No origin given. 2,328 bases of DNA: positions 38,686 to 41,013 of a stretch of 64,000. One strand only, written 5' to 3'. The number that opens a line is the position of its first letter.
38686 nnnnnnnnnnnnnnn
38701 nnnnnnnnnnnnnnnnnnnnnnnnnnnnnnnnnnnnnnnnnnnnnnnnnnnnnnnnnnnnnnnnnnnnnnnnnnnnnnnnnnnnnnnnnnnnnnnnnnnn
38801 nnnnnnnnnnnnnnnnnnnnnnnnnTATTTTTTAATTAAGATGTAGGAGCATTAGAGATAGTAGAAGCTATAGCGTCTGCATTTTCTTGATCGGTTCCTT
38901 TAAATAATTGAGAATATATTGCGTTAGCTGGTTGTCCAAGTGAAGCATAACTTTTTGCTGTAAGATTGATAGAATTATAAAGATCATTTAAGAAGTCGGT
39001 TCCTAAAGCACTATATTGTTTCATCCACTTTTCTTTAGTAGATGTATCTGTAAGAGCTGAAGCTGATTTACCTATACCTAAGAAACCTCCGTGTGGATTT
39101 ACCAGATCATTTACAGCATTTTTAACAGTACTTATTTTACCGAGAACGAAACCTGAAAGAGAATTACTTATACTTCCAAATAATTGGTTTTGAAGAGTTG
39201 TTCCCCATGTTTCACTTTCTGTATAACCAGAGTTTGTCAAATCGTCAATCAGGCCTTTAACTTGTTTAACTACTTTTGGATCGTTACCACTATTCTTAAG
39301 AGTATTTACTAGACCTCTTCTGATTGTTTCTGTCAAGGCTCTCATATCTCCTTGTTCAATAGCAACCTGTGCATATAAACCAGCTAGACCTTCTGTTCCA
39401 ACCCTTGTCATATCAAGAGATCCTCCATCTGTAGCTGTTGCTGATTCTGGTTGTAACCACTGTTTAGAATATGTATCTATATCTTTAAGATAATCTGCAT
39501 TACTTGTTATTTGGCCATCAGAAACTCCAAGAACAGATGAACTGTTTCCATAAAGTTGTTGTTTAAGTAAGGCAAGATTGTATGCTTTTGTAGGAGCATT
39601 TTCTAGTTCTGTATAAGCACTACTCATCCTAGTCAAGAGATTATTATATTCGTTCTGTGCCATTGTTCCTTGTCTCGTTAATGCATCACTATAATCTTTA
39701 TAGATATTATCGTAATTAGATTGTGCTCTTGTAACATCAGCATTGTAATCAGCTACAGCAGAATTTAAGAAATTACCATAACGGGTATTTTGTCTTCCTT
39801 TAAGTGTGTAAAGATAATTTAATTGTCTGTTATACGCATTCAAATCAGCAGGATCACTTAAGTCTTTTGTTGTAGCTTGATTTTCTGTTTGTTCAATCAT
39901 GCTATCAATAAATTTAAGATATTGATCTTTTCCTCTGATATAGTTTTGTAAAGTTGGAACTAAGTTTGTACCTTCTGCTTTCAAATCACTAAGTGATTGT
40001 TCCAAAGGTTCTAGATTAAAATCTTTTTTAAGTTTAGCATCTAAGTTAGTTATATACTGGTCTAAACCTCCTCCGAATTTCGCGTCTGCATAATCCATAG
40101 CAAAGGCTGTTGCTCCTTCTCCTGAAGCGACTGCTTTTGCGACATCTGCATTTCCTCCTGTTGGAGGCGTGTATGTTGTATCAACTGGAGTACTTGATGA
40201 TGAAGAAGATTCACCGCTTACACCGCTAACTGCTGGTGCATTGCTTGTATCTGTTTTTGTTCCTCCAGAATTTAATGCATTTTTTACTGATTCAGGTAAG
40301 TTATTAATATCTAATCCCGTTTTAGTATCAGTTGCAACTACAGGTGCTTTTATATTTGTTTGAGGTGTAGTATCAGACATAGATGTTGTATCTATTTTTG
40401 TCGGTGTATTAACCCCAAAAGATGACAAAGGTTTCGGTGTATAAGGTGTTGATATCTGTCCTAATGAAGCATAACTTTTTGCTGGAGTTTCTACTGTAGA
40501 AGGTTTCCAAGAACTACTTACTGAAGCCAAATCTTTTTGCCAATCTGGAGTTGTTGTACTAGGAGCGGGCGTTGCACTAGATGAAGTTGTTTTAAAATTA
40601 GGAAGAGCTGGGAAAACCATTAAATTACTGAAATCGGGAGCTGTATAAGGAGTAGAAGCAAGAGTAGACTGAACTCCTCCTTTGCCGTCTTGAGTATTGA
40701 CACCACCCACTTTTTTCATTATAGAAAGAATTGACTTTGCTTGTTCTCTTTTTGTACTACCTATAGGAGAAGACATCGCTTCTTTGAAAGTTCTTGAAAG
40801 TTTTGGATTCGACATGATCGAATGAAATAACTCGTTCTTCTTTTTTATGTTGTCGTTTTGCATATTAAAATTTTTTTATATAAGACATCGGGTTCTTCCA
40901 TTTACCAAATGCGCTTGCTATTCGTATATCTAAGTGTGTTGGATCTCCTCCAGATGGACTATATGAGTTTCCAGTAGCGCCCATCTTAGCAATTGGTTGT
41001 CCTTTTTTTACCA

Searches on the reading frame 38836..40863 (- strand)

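Call 8: search_protein_families(library=phrogs, proteins=[window:38836-40863:-], max_evalue=0.001)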
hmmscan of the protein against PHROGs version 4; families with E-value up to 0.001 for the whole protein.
window:38836-40863:- (675 aa): 1 family
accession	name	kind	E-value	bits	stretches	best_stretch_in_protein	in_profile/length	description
phrog_28492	-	unknown function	0.00083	20.2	0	393-463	13-82/163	-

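Call 36: search_protein_families(library=pfam, proteins=[window:38836-40863:-], max_evalue=0.01)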
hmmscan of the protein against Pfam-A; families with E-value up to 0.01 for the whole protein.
window:38836-40863:- (675 aa): 0 families
